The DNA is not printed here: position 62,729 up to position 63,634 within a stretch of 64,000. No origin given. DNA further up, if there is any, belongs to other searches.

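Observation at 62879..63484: Rpf (resuscitation-promoting factor) muralytic domain protein in a non-actinobacterial-looking genome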

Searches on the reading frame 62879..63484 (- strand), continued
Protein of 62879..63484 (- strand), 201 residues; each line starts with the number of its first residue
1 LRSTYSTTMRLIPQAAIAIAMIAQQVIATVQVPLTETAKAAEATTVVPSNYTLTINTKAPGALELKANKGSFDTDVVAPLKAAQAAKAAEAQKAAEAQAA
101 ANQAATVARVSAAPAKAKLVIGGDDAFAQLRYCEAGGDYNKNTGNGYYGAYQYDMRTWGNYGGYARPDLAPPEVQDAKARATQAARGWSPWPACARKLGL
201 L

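Call 36: list_cluster_members(proteins=[P0001, P0042, P0088, P0087, P0061, P0046, P0050, P0055, P0060, P0112])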
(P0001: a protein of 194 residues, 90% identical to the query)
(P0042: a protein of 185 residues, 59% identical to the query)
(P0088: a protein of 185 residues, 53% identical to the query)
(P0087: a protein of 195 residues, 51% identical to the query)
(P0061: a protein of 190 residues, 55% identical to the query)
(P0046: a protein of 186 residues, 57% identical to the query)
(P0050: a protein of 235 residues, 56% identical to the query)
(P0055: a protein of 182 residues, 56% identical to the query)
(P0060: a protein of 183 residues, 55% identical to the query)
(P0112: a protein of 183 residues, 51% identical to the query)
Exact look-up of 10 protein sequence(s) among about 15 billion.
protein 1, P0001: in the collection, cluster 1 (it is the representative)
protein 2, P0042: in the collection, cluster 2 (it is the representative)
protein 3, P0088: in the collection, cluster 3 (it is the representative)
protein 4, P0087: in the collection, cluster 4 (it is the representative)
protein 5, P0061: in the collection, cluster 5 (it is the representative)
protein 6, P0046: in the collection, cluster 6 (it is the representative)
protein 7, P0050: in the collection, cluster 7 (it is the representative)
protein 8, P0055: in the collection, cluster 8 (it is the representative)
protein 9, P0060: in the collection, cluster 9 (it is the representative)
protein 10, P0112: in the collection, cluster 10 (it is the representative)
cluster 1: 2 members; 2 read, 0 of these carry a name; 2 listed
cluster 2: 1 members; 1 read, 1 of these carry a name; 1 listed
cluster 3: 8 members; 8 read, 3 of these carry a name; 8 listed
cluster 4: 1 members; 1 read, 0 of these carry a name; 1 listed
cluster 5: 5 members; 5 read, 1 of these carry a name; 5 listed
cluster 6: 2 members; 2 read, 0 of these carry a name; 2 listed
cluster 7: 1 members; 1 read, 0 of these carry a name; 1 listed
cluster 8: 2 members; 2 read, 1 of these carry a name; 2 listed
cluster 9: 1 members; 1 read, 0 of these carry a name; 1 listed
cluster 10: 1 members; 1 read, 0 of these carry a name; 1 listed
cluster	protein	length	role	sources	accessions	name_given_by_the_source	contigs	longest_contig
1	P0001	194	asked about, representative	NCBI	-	-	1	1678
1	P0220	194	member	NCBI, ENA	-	-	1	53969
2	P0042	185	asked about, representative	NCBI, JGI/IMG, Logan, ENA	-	hypothetical protein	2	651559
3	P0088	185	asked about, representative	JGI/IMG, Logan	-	hypothetical protein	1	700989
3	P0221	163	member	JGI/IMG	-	hypothetical protein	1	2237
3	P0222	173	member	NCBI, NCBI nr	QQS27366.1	transglycosylase family protein [bacterium] | MAG: transglycosylase family protein [bacterium]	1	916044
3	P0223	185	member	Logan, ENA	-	-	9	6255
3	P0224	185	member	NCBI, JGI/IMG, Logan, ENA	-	-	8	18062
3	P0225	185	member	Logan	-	-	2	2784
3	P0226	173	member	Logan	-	-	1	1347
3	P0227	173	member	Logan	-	-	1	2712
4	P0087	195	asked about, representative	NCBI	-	-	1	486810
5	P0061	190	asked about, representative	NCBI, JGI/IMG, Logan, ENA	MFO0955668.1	MAG: transglycosylase family protein [Candidatus Saccharibacteria bacterium]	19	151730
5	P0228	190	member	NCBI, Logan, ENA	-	-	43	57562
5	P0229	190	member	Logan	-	-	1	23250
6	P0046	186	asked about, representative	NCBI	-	-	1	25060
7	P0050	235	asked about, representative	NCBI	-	-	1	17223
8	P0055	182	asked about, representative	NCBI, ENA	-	-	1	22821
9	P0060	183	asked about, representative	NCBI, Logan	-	-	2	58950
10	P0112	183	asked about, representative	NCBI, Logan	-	-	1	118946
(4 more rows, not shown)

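Call 38: search_protein_families(library=ncbifam, proteins=[window:62879-63460:-], max_evalue=0.01)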
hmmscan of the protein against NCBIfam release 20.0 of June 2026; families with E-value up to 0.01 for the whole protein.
window:62879-63460:- (193 aa): 2 families
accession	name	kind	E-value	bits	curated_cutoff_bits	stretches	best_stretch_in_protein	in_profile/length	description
NF046107.1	ResusProRpfC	equivalog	3.4e-14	53.2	200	1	95-192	17-110/136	resuscitation-promoting factor RpfC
NF046106.1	ResusProRpf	equivalog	4.2e-14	52.8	180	1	104-192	36-120/258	resuscitation-promoting factor Rpf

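Call 40: predict_structure(alignment_id=A1)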
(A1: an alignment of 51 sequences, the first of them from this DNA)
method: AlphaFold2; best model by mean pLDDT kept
length: 193 residues; sequences in the alignment: 51
mean_pLDDT: 58.9   pTM: 0.29
mean pLDDT of the five models: 58.9, 57.8, 57.7, 54.7, 54.7
residues with pLDDT >= 90: 0; 70-90: 47; 50-70: 91; < 50: 55
segments of 3 or more residues with pLDDT < 50: 1-3, 16-41, 55-57, 103-106, 133-142
pLDDT, mean of each block of 10 residues (from residue 1): 51 47 38 36 53 51 67 79 74 59 50 59 64 47 58 80 75 69 62 59
secondary structure, 60 per line:
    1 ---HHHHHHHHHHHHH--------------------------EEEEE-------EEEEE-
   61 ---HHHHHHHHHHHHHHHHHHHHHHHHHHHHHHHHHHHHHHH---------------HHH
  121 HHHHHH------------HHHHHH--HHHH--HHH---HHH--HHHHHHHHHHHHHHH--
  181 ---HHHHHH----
elements in order: H4-16 E43-47 E55-59 H64-102 H118-126 H139-144 H147-150 H164-178 H184-189

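Call 64: search_protein_families(library=phrogs, proteins=[window:62879-63460:-], max_evalue=0.001)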
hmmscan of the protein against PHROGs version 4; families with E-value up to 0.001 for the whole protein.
window:62879-63460:- (193 aa): 1 family
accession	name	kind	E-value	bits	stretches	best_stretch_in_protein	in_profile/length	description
phrog_29757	-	other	8e-11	42.9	1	92-189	10-106/201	transglycosylase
